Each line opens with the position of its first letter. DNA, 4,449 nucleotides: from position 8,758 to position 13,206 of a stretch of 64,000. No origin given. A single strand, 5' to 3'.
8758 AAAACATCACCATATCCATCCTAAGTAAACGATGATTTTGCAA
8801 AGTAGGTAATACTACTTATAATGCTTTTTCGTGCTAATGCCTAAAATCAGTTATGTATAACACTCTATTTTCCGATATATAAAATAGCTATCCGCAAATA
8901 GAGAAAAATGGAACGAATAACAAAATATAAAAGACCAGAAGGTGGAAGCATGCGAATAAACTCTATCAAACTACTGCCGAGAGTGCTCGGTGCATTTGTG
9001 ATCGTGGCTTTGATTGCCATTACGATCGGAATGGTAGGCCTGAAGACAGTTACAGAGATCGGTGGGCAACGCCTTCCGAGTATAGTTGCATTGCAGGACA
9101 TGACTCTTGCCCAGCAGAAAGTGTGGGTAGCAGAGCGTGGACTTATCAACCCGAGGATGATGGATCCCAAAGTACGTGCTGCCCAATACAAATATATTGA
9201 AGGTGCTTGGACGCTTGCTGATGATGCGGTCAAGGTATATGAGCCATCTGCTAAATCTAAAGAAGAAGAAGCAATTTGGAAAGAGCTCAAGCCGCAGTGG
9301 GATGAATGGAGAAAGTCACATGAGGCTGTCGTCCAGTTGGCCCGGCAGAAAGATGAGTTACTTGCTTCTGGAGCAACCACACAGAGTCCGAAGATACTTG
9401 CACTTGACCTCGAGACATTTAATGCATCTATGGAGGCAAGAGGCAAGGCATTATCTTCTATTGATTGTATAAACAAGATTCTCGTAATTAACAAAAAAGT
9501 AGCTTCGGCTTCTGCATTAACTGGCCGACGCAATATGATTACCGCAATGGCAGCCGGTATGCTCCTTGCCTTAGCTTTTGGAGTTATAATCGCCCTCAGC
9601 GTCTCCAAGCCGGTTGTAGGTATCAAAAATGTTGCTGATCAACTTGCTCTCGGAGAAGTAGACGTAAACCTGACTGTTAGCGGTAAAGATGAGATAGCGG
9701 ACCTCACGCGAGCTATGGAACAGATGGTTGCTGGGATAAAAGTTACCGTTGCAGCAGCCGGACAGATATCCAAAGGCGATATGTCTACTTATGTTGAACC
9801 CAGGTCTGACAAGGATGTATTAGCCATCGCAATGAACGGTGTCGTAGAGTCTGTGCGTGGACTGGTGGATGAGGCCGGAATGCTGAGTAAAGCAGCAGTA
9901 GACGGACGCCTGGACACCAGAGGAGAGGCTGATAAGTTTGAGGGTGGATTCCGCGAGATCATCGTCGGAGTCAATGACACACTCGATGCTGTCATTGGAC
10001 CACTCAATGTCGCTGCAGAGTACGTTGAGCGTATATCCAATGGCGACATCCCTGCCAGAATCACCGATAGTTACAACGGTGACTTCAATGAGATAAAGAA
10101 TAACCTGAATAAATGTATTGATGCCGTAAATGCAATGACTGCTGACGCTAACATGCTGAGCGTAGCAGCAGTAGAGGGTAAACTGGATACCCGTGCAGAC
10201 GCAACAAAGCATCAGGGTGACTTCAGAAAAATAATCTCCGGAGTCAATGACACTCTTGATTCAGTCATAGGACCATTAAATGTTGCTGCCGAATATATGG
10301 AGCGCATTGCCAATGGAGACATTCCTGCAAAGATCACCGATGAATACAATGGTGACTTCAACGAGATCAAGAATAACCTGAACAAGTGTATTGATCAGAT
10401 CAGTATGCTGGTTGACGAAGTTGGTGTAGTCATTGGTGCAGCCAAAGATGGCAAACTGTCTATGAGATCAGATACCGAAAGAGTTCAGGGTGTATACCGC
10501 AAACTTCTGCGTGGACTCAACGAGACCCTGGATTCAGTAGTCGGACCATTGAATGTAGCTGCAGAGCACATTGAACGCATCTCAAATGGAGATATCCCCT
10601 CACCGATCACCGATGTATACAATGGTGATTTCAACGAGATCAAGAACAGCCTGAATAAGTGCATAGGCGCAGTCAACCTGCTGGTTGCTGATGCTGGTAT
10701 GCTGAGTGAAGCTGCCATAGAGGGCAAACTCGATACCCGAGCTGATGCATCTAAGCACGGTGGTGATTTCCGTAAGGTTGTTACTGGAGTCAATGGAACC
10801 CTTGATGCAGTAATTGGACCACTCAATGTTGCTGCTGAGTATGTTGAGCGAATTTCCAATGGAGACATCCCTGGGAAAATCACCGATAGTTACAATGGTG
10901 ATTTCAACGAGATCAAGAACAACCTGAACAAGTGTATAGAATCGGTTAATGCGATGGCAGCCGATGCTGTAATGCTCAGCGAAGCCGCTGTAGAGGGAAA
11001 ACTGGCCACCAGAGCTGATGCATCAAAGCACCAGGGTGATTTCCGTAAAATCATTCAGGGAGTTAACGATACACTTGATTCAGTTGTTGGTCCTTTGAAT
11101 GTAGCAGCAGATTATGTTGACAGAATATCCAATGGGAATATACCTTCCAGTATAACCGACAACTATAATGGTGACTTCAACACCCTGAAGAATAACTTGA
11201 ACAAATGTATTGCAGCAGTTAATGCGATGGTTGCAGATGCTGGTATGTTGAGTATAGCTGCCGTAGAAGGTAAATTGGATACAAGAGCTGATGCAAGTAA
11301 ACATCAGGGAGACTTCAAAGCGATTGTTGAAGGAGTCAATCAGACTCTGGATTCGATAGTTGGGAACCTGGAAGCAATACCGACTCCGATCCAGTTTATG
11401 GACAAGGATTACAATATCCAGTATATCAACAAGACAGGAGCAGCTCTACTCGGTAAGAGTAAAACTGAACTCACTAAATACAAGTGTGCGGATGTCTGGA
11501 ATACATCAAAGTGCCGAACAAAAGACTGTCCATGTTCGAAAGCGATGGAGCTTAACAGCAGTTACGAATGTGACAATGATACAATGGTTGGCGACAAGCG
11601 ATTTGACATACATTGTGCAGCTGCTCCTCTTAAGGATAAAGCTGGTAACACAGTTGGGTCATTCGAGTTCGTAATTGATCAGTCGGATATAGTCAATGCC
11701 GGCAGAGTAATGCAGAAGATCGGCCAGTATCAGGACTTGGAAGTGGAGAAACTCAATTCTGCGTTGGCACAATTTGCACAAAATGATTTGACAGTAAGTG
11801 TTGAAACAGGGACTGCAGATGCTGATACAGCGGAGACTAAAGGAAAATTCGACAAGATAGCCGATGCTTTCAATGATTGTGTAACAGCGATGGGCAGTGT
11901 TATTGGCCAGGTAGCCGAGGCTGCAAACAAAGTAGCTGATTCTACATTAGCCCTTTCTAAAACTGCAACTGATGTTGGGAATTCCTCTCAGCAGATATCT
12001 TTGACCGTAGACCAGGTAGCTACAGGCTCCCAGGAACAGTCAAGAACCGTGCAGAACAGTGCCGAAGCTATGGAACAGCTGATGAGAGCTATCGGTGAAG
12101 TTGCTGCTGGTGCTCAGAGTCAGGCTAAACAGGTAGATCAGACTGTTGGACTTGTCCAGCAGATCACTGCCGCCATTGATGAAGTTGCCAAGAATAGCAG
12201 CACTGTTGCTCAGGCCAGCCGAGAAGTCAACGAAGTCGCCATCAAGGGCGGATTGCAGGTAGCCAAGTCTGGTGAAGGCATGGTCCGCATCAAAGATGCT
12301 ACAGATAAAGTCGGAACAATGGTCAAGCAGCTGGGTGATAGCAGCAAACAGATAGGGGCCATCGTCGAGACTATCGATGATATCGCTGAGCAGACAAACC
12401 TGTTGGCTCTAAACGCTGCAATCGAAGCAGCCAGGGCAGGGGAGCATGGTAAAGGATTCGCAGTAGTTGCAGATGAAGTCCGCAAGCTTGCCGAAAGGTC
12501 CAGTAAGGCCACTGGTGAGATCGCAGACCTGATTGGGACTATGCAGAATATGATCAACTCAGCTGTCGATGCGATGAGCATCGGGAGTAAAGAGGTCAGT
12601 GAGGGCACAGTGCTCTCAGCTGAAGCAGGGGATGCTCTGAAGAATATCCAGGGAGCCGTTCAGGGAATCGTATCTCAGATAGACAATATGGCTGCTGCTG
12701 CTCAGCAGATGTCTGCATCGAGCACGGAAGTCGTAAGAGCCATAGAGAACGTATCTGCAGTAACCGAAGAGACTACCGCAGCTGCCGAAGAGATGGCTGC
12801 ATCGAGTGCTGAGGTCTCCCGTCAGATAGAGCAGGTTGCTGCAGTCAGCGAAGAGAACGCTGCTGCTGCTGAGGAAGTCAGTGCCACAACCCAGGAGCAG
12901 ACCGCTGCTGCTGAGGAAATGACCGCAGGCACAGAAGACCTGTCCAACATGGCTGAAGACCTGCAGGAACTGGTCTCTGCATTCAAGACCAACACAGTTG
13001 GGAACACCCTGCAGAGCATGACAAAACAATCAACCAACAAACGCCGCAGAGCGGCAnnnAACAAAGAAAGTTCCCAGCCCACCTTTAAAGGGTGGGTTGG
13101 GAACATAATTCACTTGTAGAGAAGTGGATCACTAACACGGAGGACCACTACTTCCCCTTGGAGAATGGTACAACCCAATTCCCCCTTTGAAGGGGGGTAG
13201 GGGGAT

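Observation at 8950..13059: Giant chemoreceptor with a poly-HAMP array (about 12 consecutive HAMP units from 273-bp DNA repeats) and a 4-Cys PAS insertion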

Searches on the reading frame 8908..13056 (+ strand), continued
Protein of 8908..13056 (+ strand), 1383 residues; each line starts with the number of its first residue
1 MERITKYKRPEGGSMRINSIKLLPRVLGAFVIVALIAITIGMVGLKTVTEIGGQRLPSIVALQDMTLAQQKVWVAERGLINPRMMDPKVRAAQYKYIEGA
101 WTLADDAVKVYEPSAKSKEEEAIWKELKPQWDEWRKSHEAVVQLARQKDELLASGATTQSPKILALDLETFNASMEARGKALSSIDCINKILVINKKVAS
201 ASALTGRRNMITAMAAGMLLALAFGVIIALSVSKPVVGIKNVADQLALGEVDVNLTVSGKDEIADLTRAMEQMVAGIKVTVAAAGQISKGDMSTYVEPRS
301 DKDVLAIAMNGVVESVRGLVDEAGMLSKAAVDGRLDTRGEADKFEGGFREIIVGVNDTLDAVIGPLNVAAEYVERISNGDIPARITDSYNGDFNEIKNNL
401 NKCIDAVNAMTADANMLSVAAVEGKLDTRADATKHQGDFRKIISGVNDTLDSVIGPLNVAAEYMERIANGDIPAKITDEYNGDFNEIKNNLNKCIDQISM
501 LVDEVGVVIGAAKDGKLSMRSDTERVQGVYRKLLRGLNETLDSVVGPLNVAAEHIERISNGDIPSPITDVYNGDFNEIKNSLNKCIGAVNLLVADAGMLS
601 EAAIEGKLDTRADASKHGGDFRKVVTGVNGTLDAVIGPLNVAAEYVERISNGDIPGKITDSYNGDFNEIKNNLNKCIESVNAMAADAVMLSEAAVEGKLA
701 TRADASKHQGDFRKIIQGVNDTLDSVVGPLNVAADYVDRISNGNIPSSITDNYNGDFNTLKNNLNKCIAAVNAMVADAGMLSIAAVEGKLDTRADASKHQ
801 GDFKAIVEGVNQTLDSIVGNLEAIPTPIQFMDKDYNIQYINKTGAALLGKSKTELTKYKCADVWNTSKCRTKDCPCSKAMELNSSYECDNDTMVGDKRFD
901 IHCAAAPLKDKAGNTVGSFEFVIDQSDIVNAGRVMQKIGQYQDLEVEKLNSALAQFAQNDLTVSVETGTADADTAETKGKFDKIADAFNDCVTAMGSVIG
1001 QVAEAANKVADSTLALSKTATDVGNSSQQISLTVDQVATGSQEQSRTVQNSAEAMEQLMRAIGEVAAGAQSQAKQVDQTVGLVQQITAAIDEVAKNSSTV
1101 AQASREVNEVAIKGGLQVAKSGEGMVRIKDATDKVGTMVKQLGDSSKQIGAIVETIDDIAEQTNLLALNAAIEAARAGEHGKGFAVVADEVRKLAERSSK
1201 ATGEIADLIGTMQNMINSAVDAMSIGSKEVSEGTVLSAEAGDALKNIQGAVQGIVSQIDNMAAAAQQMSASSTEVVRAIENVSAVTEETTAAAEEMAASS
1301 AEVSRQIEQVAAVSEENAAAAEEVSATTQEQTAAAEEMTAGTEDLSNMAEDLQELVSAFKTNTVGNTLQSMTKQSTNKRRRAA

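Call 16: find_encoding_contigs(protein=P0004, flank=3000, max_places=3)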
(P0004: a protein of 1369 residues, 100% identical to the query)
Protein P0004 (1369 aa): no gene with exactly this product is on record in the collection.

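Call 18: list_cluster_members(proteins=[P0004, P0027, P0018, P0064, P0107, P0047, P0031])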
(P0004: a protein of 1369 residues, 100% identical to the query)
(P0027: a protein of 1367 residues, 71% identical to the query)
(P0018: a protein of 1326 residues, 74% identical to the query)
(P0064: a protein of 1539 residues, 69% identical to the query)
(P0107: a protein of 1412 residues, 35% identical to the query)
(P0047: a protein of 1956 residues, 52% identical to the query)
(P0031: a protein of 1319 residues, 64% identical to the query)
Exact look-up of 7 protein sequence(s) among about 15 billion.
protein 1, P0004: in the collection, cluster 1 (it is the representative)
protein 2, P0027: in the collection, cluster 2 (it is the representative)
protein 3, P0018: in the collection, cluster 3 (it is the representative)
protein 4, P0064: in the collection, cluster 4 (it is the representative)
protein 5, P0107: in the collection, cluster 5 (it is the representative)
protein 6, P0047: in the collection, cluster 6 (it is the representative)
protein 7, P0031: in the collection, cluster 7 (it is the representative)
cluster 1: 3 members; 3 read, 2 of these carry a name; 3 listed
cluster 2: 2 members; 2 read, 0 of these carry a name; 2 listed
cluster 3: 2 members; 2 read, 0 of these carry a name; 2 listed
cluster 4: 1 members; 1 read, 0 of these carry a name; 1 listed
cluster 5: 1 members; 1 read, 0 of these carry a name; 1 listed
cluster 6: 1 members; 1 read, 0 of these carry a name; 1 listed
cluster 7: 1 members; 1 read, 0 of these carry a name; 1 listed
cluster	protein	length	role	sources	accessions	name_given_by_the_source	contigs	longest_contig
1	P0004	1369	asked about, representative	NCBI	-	-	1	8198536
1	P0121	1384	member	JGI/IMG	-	methyl-accepting chemotaxis protein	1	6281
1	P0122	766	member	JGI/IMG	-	methyl-accepting chemotaxis protein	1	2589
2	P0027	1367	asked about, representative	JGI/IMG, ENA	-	-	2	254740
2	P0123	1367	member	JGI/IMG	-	-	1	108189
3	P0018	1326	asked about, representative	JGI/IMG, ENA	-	-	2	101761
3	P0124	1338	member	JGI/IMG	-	-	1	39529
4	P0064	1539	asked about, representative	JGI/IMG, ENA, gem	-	-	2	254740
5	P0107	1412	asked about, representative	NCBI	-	-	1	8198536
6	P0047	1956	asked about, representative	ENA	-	-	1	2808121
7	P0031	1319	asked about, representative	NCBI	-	-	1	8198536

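Call 55: find_encoding_contigs(protein=P0121, flank=5000, max_places=3)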
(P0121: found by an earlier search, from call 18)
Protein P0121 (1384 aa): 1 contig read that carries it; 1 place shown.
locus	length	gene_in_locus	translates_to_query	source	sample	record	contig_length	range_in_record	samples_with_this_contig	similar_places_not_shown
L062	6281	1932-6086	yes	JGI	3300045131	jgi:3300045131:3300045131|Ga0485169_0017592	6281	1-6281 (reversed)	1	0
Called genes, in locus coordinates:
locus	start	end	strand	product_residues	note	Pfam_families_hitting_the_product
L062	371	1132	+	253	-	-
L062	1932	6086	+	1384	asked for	PF12729:4HB_MCP_1 (weak), PF00672:HAMP, PF18947:HAMP_2, PF08651:DASH_Duo1 (faint), PF18947:HAMP_2, PF08448:PAS_4 (weak), PF18947:HAMP_2 (weak), PF00015:MCPsignal, +1 more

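Call 94: find_encoding_contigs(protein=P0027, flank=10000, max_places=2)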
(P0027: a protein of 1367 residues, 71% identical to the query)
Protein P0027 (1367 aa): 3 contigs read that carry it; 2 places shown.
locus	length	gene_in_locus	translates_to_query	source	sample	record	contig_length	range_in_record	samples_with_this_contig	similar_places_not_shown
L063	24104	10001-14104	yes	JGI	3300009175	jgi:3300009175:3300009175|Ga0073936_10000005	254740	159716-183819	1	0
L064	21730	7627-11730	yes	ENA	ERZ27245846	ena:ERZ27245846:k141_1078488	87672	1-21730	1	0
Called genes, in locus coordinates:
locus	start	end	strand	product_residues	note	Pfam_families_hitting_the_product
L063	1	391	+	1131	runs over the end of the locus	-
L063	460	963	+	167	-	-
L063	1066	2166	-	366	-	PF01208:URO-D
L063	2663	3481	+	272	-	PF13620:CarboxypepD_reg, PF13715:CarbopepD_reg_2 (weak), PF08305:NPCBM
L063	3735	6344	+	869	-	PF24517:CBM96, PF19773:DUF6259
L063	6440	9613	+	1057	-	-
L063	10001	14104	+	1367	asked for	PF02203:TarH, PF12729:4HB_MCP_1, PF00672:HAMP (weak), PF18947:HAMP_2, PF08448:PAS_4 (weak), PF13426:PAS_9 (faint), PF18947:HAMP_2 (weak), PF00015:MCPsignal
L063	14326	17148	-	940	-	-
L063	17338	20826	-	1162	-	PF02018:CBM_4_9 (faint), PF22680:Glyco_hydro_123_N_2, PF13320:GH123_cat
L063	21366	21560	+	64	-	PF09962:DUF2196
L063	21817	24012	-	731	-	PF02901:PFL-like, PF01228:Gly_radical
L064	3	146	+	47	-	?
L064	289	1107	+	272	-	PF13620:CarboxypepD_reg, PF13715:CarbopepD_reg_2 (weak), PF08305:NPCBM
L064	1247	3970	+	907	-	PF24517:CBM96, PF19773:DUF6259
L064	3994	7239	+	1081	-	-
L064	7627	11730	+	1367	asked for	PF02203:TarH, PF12729:4HB_MCP_1, PF00672:HAMP (weak), PF18947:HAMP_2, PF08448:PAS_4 (weak), PF13426:PAS_9 (faint), PF18947:HAMP_2 (weak), PF00015:MCPsignal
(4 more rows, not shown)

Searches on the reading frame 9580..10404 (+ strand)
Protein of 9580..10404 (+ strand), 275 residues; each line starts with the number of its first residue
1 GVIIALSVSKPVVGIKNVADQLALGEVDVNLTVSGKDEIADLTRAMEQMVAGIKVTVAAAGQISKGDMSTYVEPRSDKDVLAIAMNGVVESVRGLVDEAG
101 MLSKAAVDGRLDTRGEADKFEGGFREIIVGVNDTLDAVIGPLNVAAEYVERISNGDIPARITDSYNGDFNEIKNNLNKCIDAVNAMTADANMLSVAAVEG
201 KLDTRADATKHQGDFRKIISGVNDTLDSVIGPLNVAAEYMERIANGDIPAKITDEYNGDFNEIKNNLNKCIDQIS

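Call 76: predict_structure(alignment_id=A6)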
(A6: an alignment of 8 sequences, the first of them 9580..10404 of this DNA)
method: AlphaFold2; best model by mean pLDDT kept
length: 275 residues; sequences in the alignment: 8
mean_pLDDT: 42.3   pTM: 0.40
mean pLDDT of the five models: 42.3, 36.7, 36.3, 36.1, 34.6
residues with pLDDT >= 90: 0; 70-90: 0; 50-70: 58; < 50: 217
segments of 3 or more residues with pLDDT < 50: 1-103, 105-107, 109-134, 136-138, 146-168, 201-229, 246-258, 272-275
pLDDT, mean of each block of 10 residues (from residue 1): 25 38 33 33 35 35 29 30 45 47 49 38 43 49 49 42 41 53 55 53 41 40 47 51 46 44 50 45
secondary structure, 60 per line:
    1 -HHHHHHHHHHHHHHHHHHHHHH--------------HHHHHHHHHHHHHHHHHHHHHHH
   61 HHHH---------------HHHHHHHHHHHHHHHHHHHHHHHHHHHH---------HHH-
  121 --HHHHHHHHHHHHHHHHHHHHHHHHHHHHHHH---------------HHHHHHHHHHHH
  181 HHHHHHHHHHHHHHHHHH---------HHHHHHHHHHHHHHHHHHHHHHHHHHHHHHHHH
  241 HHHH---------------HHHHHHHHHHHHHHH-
elements in order: H2-23 H38-64 H80-107 H123-153 H169-198 H208-244 H260-274

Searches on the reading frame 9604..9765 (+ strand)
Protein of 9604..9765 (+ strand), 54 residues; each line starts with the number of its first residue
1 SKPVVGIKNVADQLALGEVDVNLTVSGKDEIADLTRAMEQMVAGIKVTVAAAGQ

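Call 11: search_protein_families(library=pfam, proteins=[window:9604-9765:+], max_evalue=10)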
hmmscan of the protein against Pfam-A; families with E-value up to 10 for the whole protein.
seq(54 aa): 3 families
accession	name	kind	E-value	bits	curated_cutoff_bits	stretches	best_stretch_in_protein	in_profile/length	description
PF00672.30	HAMP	-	2.8e-09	37.6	25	1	2-44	8-50/53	HAMP domain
PF25439.1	TPR_CFAP46_N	-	0.12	12.5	27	1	14-51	93-128/157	CFAP46, N-terminal TPR repeats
PF09843.14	DUF2070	-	0.14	10.8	30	1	14-51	515-552/561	Predicted membrane protein (DUF2070)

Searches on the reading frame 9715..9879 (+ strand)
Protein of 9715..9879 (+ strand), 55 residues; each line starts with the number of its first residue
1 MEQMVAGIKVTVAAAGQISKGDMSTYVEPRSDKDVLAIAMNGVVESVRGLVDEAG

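Call 11: search_protein_families(library=pfam, proteins=[window:9715-9879:+], max_evalue=10)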
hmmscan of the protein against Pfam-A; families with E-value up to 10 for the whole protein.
seq(55 aa): 0 families

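Call 67: search_solved_structures(query=A5, max_evalue=10, show_alignments=1)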
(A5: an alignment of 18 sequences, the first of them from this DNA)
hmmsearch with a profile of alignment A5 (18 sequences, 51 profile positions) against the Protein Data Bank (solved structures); distinct sequences matched with E-value up to 10: 40.
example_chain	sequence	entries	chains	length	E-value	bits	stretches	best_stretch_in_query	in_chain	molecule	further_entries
2lfr_A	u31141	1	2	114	0.00011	25.4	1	8-50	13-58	HAMP domain-containing protein, Osmolarity sensor protein EnzV chimera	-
3zcc_A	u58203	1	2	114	0.00011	25.3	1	8-50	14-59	HAMP, OSMOLARITY SENSOR PROTEIN ENVZ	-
8qae_A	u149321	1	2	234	0.00026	24.1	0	33-48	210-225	sc-apCC-6-SLLA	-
3zrw_A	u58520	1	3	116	0.00027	24.1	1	8-50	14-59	AF1503 PROTEIN, OSMOLARITY SENSOR PROTEIN ENVZ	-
2lfs_A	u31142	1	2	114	0.00082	22.5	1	8-50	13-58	HAMP domain-containing protein, Osmolarity sensor protein EnzV chimera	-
3zrv_A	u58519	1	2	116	0.00084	22.5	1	8-50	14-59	HAMP, OSMOLARITY SENSOR PROTEIN ENVZ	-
3zrx_A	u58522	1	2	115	0.00084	22.5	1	8-50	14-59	AF1503 PROTEIN, OSMOLARITY SENSOR PROTEIN ENVZ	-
4gn0_A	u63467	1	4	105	0.0021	21.2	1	7-44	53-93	Hamp domain of AF1503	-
2l7h_A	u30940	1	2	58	0.0021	21.2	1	7-44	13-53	Uncharacterized protein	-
2y21_A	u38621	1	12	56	0.0048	20.1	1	7-44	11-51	HAMP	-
9trk_A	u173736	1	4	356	0.0054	19.9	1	2-50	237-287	histidine kinase,Gcn4p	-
4cti_A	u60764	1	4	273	0.0059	19.8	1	8-50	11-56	OSMOLARITY SENSOR PROTEIN ENVZ, AF1503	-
3zrw_B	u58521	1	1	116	0.0061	19.7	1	8-45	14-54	AF1503 PROTEIN, OSMOLARITY SENSOR PROTEIN ENVZ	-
2y20_A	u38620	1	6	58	0.01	19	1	7-44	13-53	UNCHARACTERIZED PROTEIN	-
2y0q_A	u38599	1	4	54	0.013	18.7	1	8-44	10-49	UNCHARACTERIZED PROTEIN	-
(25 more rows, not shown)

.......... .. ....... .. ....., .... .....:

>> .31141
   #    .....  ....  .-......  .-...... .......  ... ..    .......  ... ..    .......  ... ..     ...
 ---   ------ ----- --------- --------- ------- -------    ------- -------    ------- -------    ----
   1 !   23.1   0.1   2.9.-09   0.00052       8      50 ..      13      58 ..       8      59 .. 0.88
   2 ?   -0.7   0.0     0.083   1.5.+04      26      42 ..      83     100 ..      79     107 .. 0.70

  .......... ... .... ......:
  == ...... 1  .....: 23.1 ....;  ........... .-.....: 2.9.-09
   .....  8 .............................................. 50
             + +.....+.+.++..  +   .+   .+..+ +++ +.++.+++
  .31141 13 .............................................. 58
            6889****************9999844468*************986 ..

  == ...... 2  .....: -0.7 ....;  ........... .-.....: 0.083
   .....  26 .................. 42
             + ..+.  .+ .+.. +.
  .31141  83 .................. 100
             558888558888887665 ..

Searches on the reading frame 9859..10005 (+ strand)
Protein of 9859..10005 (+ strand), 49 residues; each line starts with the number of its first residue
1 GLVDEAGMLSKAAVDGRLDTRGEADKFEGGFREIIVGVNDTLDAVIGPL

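Call 11: search_protein_families(library=pfam, proteins=[window:9859-10005:+], max_evalue=10)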
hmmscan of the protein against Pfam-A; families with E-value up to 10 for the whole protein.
seq(49 aa): 1 family
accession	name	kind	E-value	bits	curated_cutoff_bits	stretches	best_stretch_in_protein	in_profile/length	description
PF18947.5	HAMP_2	-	1.6e-08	34.8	24.3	1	26-49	1-24/67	HAMP domain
